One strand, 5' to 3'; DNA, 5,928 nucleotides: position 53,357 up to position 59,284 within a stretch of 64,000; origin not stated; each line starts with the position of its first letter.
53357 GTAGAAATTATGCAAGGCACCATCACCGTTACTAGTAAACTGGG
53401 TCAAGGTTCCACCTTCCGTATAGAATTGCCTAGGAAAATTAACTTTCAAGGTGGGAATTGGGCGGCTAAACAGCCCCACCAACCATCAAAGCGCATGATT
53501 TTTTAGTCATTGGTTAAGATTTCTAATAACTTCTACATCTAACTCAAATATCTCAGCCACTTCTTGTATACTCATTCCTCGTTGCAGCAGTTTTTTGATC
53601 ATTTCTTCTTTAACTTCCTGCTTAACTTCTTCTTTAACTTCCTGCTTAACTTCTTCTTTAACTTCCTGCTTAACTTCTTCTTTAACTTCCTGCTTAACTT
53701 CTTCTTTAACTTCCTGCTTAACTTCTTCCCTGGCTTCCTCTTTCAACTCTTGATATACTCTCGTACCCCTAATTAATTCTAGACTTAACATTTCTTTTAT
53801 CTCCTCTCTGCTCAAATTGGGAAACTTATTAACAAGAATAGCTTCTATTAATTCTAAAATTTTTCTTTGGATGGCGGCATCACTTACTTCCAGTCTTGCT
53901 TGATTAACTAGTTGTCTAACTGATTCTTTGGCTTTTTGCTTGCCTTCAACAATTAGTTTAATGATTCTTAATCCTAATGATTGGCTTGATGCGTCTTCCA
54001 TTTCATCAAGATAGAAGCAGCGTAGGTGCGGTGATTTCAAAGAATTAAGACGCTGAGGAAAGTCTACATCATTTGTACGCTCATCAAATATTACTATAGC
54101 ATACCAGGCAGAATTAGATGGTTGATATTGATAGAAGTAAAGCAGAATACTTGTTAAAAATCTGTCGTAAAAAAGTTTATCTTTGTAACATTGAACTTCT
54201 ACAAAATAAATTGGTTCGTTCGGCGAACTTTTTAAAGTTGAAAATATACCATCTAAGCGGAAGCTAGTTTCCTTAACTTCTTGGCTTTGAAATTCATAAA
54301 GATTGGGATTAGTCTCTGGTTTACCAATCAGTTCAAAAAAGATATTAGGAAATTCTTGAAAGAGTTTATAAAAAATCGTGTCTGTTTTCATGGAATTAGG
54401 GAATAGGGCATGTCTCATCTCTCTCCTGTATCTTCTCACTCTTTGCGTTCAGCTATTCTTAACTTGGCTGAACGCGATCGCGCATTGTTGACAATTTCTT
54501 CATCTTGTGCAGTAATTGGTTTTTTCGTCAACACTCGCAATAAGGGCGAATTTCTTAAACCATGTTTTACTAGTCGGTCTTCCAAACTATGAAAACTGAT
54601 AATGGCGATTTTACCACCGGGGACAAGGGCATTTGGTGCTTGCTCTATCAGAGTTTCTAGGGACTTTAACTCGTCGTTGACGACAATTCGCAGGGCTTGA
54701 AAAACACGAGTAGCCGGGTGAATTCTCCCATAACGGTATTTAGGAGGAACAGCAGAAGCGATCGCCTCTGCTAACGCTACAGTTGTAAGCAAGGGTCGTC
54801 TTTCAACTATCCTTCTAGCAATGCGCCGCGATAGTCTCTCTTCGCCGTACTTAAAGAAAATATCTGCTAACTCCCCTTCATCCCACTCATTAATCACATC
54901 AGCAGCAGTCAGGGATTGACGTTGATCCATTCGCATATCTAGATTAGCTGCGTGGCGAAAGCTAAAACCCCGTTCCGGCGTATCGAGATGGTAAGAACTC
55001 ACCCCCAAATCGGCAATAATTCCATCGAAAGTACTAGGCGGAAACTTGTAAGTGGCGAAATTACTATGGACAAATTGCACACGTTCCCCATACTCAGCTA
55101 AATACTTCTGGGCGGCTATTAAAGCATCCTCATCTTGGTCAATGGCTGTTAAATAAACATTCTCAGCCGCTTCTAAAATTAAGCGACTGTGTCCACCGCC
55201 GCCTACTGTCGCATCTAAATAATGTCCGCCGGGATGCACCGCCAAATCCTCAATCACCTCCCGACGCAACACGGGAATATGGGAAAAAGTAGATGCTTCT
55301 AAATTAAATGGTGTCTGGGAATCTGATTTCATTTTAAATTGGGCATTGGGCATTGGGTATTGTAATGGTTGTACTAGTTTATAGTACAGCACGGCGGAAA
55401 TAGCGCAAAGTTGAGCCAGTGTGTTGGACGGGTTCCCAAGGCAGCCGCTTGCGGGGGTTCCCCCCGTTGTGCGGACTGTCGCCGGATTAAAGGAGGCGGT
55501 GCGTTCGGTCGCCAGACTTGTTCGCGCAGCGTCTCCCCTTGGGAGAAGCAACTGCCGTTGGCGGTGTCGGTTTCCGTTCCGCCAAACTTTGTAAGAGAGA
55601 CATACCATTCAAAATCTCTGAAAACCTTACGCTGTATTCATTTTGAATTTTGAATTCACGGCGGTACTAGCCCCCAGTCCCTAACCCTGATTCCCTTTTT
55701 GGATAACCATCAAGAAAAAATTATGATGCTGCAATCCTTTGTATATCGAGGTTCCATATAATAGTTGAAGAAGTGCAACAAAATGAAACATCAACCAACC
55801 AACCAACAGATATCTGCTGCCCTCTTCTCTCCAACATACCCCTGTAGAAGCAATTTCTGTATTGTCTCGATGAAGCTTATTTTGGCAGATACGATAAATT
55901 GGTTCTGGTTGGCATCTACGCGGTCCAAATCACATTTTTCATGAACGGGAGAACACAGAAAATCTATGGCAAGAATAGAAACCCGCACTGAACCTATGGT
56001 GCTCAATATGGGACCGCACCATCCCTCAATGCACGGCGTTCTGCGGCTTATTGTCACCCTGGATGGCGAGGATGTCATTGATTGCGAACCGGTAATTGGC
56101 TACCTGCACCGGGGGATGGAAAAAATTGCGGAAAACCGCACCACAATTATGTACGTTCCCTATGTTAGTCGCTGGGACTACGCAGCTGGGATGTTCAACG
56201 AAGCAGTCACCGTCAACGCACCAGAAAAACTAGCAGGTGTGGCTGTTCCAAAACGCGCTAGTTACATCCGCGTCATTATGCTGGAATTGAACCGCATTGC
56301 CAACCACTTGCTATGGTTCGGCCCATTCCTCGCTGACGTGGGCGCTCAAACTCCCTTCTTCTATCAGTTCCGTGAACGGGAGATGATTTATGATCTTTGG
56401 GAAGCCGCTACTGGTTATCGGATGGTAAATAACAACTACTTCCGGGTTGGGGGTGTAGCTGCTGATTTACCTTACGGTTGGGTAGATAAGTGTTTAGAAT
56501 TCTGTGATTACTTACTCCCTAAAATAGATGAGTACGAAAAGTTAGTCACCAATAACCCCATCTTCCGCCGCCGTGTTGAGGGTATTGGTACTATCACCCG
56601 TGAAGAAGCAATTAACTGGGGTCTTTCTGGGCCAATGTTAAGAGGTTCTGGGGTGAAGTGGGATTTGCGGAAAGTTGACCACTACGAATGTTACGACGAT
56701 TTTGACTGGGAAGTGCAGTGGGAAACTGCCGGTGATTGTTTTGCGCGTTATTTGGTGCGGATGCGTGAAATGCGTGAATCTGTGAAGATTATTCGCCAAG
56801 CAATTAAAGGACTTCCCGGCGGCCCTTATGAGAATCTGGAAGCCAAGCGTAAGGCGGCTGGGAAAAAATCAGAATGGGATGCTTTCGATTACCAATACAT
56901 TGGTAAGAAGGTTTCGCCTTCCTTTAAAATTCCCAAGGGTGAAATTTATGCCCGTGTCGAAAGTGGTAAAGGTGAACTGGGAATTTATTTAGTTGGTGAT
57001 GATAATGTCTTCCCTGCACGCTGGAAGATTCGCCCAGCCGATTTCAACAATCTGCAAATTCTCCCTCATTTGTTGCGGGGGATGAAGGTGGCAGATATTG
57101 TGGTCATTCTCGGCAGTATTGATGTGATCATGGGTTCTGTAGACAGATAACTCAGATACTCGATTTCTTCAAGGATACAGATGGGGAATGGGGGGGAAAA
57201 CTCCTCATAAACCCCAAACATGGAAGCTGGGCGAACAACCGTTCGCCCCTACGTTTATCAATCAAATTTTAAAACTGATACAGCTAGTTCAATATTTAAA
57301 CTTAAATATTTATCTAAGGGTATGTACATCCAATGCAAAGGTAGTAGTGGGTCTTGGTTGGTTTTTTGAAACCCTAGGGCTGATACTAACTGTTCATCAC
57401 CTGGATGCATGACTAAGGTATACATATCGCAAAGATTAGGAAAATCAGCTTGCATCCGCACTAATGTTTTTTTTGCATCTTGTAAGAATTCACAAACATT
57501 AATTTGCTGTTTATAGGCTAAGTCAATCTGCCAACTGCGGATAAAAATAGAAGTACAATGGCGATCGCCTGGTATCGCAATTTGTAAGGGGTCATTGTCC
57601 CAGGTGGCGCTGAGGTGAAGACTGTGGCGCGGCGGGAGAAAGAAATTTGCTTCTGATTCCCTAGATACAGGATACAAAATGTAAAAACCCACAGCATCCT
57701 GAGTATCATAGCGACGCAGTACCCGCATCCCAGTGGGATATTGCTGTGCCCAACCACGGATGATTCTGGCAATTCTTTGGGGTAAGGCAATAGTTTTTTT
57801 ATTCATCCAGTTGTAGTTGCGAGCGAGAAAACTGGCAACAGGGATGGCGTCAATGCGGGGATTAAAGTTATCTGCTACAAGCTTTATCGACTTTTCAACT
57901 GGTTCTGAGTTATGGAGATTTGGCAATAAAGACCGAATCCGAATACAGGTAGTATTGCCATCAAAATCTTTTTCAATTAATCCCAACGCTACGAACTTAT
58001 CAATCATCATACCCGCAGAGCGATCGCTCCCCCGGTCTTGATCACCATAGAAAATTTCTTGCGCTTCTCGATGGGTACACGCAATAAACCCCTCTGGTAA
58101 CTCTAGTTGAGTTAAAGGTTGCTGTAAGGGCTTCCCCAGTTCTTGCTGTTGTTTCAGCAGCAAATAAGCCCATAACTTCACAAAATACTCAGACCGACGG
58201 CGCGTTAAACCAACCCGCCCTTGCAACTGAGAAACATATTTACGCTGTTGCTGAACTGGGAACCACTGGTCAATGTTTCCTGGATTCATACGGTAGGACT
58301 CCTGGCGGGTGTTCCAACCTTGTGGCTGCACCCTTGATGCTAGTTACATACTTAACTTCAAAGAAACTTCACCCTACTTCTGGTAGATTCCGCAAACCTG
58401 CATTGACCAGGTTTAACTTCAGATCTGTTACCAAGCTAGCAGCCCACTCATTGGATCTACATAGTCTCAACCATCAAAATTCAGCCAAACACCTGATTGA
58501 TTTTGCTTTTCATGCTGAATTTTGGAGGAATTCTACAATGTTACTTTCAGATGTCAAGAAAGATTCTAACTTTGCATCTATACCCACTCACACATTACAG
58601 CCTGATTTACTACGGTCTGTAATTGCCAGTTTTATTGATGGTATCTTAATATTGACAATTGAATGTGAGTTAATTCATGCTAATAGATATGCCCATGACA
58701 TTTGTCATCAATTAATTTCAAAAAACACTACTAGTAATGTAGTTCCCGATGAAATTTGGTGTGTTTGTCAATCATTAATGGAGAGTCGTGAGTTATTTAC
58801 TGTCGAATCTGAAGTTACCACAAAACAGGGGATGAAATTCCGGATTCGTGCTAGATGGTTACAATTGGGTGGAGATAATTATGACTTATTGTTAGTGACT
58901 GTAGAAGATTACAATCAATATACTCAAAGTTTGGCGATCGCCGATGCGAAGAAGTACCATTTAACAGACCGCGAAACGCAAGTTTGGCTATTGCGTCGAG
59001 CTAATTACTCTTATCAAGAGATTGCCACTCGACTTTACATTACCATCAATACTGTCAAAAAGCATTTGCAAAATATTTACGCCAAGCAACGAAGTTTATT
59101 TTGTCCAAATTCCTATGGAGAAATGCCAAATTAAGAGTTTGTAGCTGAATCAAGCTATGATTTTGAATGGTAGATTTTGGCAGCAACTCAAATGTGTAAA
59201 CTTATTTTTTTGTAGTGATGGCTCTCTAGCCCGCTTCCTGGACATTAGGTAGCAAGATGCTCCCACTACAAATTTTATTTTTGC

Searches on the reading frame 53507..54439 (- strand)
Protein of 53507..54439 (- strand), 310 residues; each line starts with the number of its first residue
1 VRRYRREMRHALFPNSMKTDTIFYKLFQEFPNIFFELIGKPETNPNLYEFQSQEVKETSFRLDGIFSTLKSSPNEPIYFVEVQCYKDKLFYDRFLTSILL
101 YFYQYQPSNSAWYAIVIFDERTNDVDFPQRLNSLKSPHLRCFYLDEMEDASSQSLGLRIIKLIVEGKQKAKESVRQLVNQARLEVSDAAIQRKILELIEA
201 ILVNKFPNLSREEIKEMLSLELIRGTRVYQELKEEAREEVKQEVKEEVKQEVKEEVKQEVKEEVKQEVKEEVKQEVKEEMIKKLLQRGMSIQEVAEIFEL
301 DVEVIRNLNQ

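Call 12: search_protein_families(library=padloc, max_evalue=0.01, proteins=[window:53507-54439:-])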
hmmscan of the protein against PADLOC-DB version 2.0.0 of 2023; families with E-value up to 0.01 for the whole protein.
window:53507-54439:- (310 aa): 1 family
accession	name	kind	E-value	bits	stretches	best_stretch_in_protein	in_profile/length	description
PDLC03396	REase_II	-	4.7e-05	20.3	1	234-278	428-472/550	Type II nicking endonuclease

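Call 13: search_protein_families(library=ncbifam, max_evalue=0.01, proteins=[window:53507-54439:-])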
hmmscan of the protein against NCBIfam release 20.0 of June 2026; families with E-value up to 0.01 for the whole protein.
window:53507-54439:- (310 aa): 2 families
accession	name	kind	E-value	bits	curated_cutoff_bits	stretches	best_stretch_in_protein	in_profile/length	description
TIGR01784.1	T_den_put_tspse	subfamily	1.1e-23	84.5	52.1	1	18-307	1-272/273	Rpn family recombination-promoting nuclease/putative transposase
NF001688.0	PRK00448.1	equivalog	0.0045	14.6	873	1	146-297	82-233/1445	PolC-type DNA polymerase III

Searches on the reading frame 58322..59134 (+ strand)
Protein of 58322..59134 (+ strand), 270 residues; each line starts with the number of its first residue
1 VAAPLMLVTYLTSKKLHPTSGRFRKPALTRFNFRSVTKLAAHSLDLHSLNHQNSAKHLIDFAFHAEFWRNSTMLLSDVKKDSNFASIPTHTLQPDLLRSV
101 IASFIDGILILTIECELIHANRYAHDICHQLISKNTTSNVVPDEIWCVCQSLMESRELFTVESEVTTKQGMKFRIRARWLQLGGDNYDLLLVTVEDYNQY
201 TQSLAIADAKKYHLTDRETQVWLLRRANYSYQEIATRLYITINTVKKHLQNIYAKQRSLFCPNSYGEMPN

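Call 12: search_protein_families(library=padloc, max_evalue=0.01, proteins=[window:58322-59134:+])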
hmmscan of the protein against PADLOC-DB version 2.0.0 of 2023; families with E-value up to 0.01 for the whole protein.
window:58322-59134:+ (270 aa): 2 families
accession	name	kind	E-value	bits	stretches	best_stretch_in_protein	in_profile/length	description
PDLC01851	CARF3--CARF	-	2.6e-05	21.8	1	212-258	208-254/279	-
PDLC01855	CARF3--CARF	-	0.0055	14.4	1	213-257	217-261/288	-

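Call 13: search_protein_families(library=ncbifam, max_evalue=0.01, proteins=[window:58322-59134:+])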
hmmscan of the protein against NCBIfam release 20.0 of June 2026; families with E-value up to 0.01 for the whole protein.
window:58322-59134:+ (270 aa): 10 families
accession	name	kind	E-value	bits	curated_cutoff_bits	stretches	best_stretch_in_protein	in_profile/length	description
NF047785.1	respo_reg_MadR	equivalog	2.7e-06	26.9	300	1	202-255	137-190/209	MadR family response regulator transcription factor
TIGR03020.2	EpsA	equivalog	2.9e-06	27.1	170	1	190-255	166-232/247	XrtB/PEP-CTERM-associated transcriptional regulator EpsA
NF007505.1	PRK10100.1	equivalog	9e-06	25.5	250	1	207-255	138-186/204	biofilm master transcriptional regulator CsgD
TIGR02937.1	sigma70-ECF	superfamily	1.1e-05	25.2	42.9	1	202-255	107-160/165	sigma-70 family RNA polymerase sigma factor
NF005385.0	PRK06930.1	subfamily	1.4e-05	24.9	136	1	213-251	114-153/170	positive control sigma-like factor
NF003420.0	PRK04841.1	equivalog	6.2e-05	21.2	537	1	210-256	835-881/903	HTH-type transcriptional regulator MalT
NF052366.1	photon_PedR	equivalog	6.3e-05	23.1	120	1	213-257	2-46/74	photosynthetic electron transport-dependent transcriptional regulator PedR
TIGR02985.1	Sig70_bacteroi1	subfamily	0.00015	22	126.4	1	215-252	116-154/162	RNA polymerase sigma-70 factor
NF011896.0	PRK15369.1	equivalog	0.00039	20.1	242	1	199-255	135-191/211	two component system response regulator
NF052445.1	RespRegMctR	equivalog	0.002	17.6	300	1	209-255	140-186/205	two-component system response regulator MctR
